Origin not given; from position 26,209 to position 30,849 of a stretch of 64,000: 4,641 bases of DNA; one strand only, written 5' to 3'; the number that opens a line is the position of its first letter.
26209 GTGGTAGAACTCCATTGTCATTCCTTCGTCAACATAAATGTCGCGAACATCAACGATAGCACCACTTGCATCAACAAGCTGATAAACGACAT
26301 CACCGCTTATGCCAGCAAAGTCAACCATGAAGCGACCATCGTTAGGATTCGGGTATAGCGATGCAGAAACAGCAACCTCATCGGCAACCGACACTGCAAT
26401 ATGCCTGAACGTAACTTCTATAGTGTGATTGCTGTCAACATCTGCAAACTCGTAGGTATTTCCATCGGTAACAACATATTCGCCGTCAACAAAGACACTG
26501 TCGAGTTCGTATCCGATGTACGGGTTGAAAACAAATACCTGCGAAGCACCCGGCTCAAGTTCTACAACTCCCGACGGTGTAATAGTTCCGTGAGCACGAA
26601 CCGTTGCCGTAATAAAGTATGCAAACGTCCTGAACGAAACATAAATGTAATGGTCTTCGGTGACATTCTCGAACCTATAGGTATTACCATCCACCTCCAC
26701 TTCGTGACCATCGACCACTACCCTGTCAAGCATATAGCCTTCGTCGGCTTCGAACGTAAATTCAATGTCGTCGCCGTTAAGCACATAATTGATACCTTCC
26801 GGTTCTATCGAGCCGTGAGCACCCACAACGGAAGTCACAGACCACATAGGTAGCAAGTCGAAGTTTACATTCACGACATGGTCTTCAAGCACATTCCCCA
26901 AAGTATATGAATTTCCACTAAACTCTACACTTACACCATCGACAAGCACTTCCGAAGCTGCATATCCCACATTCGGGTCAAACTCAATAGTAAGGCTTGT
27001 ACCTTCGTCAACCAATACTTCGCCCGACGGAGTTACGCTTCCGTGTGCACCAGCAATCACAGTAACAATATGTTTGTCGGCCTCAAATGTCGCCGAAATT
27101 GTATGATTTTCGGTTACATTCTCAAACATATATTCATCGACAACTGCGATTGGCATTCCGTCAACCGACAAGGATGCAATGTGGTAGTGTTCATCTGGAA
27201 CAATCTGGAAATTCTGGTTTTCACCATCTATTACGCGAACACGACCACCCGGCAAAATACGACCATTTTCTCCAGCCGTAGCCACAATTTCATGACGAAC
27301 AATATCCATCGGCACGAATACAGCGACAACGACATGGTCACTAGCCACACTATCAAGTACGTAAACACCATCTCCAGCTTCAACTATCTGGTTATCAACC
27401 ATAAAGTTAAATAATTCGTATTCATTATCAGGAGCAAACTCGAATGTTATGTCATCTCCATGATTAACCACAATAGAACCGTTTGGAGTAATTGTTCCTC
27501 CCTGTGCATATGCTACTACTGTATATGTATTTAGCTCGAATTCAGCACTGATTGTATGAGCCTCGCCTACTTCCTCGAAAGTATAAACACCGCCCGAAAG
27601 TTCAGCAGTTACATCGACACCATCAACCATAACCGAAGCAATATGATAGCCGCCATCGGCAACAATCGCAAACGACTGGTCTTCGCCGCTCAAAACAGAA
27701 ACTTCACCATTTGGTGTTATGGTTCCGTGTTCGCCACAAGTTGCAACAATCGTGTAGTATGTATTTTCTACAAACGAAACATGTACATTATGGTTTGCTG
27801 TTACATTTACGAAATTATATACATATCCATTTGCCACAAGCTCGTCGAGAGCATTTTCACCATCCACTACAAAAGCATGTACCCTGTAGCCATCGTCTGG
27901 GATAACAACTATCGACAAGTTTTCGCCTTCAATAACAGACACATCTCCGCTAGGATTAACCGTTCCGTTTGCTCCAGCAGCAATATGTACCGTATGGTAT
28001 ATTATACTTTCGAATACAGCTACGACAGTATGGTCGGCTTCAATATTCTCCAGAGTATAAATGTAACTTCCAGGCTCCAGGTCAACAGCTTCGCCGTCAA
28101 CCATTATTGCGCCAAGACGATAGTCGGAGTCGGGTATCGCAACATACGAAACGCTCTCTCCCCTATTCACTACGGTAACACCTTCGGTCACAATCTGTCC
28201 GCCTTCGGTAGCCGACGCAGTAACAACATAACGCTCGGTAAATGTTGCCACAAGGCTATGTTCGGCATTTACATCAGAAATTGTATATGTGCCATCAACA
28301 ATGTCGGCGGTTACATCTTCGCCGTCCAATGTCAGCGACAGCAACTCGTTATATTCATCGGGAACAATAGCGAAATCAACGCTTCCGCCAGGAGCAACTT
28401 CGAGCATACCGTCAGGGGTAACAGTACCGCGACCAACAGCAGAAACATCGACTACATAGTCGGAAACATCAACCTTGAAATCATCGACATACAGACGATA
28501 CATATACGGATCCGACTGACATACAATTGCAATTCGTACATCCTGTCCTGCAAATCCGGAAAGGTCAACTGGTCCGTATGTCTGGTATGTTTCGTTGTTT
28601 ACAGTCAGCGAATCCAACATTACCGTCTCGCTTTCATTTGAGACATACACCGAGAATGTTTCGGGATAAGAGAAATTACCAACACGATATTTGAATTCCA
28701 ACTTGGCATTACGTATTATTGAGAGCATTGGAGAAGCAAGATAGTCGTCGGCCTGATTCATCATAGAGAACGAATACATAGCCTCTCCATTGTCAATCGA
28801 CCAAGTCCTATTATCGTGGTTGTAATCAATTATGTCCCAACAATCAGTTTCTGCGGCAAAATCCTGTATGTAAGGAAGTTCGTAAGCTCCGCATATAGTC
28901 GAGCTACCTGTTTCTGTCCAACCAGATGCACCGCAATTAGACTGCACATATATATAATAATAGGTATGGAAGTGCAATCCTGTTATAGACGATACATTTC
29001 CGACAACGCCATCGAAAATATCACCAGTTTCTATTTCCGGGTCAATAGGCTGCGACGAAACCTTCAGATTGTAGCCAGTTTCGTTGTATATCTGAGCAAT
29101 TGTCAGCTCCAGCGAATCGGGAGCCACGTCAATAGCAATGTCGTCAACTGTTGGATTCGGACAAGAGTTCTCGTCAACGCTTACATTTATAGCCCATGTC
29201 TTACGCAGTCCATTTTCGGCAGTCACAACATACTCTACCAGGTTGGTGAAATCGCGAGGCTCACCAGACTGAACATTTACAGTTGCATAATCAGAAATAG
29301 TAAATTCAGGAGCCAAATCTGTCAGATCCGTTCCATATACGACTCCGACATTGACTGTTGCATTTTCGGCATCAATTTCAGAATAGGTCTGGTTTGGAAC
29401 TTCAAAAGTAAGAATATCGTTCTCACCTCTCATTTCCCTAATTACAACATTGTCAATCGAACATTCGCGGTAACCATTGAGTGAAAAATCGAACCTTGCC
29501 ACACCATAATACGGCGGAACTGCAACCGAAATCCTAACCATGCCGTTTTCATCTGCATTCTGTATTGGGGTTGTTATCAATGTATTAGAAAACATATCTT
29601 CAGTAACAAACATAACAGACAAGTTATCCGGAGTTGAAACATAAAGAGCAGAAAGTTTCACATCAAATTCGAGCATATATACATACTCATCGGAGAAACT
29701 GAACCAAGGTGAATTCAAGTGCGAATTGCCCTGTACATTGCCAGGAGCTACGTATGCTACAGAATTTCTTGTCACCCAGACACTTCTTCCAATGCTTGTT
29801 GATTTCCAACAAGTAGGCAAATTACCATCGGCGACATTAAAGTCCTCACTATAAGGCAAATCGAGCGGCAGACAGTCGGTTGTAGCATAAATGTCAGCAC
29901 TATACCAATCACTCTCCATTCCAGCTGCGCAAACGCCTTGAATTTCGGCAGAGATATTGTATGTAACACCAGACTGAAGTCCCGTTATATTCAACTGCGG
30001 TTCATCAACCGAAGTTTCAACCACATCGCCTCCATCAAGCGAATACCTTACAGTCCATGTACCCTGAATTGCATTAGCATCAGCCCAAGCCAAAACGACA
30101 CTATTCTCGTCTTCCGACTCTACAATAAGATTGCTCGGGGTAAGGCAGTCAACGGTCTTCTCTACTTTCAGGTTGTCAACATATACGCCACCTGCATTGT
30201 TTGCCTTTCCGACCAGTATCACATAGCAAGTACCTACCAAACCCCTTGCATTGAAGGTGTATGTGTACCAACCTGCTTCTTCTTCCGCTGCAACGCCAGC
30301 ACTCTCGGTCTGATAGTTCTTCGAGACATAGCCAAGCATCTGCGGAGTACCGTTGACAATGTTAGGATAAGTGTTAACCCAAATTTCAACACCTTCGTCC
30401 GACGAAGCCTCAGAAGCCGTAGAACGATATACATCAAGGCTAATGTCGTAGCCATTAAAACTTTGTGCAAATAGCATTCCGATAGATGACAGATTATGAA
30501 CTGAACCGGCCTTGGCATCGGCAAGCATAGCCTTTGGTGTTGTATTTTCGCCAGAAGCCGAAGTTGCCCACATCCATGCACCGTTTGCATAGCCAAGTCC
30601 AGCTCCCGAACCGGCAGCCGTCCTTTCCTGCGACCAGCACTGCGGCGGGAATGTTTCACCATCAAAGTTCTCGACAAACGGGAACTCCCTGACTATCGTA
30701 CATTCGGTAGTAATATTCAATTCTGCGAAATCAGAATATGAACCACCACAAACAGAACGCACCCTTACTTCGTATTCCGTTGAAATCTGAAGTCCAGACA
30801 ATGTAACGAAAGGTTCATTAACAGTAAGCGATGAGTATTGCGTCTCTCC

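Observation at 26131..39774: Eleven MAM/choice-of-anchor-J-like modules interleaved with ~13 FN3 domains in one polypeptide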

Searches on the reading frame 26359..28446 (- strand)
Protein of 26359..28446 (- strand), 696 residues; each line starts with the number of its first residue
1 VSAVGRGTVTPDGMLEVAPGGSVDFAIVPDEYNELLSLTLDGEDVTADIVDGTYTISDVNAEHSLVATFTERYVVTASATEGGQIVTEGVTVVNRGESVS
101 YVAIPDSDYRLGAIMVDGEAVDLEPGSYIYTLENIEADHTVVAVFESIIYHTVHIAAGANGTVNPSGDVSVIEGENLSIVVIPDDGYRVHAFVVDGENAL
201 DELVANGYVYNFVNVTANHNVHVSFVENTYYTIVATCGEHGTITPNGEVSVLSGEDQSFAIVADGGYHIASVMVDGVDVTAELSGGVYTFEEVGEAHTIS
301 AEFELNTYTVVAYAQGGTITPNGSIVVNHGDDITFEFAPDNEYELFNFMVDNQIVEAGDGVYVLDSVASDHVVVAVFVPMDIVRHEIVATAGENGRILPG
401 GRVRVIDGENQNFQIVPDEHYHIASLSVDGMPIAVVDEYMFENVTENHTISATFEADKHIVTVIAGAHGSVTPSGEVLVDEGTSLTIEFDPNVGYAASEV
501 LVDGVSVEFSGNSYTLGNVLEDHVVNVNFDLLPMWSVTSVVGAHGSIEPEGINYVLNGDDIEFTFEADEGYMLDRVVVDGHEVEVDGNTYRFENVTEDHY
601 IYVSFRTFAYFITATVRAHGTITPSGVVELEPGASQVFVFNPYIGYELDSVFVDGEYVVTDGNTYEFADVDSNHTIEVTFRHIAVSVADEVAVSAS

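Call 21: search_protein_families(library=pfam, proteins=[window:26359-28446:-], max_evalue=0.1)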
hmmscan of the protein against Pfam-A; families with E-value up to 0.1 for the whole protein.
window:26359-28446:- (696 aa): 1 family
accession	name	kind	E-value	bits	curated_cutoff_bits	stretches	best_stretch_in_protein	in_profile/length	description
PF18998.6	Flg_new_2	-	1.2e-36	125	23.6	5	151-225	1-69/73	Divergent InlB B-repeat domain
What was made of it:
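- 26380..28446 (-): Nine InlB B-repeat (Flg_new_2) units of ~76-80 aa. PF18998 125 bits over 5 stretches (call 21).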

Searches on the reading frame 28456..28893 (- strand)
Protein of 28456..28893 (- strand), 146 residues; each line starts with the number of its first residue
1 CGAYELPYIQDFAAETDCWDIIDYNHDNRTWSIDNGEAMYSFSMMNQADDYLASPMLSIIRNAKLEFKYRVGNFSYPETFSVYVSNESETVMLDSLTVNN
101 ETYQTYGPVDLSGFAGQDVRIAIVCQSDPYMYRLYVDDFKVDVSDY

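Call 13: search_protein_families(library=pfam, proteins=[window:28456-28893:-], max_evalue=10)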
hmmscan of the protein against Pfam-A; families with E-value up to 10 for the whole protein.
seq(146 aa): 2 families
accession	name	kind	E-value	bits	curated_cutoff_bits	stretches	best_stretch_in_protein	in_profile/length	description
PF14913.11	DPCD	-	8.3e-05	22.5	27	1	28-94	56-124/189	DPCD protein family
PF07675.18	Cleaved_Adhesin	-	0.0089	16.4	21.4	1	19-92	17-107/174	Cleaved Adhesin Domain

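Call 14: search_protein_families(library=ncbifam, proteins=[window:28456-28893:-], max_evalue=10)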
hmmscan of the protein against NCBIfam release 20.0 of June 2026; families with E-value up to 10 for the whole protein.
seq(146 aa): 2 families
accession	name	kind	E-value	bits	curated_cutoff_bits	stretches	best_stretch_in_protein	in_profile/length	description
NF038128.1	choice_anch_J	domain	3.4e-16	59.9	30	1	10-141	4-162/162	choice-of-anchor J domain-containing protein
NF052644.1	T9SS_DNase_Rie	equivalog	0.0055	16.1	260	1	52-143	81-169/251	T9SS-dependent surface endonuclease, AS87_RS02955 family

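Call 83: search_solved_structures(query=window:28456-28893:-, max_evalue=10)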
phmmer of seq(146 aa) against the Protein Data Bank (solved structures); distinct sequences matched with E-value up to 10: 1.
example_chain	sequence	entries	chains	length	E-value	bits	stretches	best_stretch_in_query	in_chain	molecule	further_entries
9ynb_A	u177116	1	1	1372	0.11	15.8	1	29-78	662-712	T6SS effector protein PdpC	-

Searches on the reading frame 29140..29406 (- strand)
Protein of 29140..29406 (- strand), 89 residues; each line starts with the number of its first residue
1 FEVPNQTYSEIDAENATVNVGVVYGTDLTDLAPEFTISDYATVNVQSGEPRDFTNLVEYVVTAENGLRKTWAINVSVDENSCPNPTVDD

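Call 21: search_protein_families(library=pfam, proteins=[window:29140-29406:-], max_evalue=0.1)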
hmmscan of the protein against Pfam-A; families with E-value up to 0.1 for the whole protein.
window:29140-29406:- (89 aa): 3 families
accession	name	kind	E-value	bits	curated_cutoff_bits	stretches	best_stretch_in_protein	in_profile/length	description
PF16410.10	DUF5018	-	2.4e-06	27.1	38.2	1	1-77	139-215/352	Domain of unknown function (DUF5018)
PF22243.2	DUF5018-rel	-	3.4e-05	24.4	28.1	1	28-74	64-115/115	DUF5018-related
PF01974.23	tRNA_int_endo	-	0.063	13.8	27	1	7-75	7-76/85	tRNA intron endonuclease, catalytic C-terminal domain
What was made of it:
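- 29155..29406 (-): Third DUF5018-type Ig-like module ('DILTFEV'). PF16410 27.1 bits and PF22243 24.4 bits, both below their cut-offs (call 21).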

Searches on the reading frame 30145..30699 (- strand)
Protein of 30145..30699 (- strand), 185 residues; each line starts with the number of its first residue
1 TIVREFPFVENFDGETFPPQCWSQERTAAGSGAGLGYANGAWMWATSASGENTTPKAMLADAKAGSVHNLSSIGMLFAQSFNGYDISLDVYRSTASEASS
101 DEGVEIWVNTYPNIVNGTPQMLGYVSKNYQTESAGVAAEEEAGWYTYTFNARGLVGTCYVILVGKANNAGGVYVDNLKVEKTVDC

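Call 13: search_protein_families(library=pfam, proteins=[window:30145-30699:-], max_evalue=10)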
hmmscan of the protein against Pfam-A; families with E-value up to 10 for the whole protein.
seq(185 aa): 0 families

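Call 14: search_protein_families(library=ncbifam, proteins=[window:30145-30699:-], max_evalue=10)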
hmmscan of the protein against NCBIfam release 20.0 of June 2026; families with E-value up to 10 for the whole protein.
seq(185 aa): 2 families
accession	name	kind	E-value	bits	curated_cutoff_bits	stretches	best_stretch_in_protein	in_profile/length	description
TIGR04196.1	glycopep_SunS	subfamily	0.021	15.5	40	1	24-51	29-56/80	sublancin family glycopeptide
TIGR03507.1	decahem_SO1788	subfamily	0.036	12.5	209.3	1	87-151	33-99/672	OmcA/MtrC family decaheme c-type cytochrome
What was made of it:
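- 30151..30693 (-): Class-B module M9. No curated hit (calls 13, 14).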
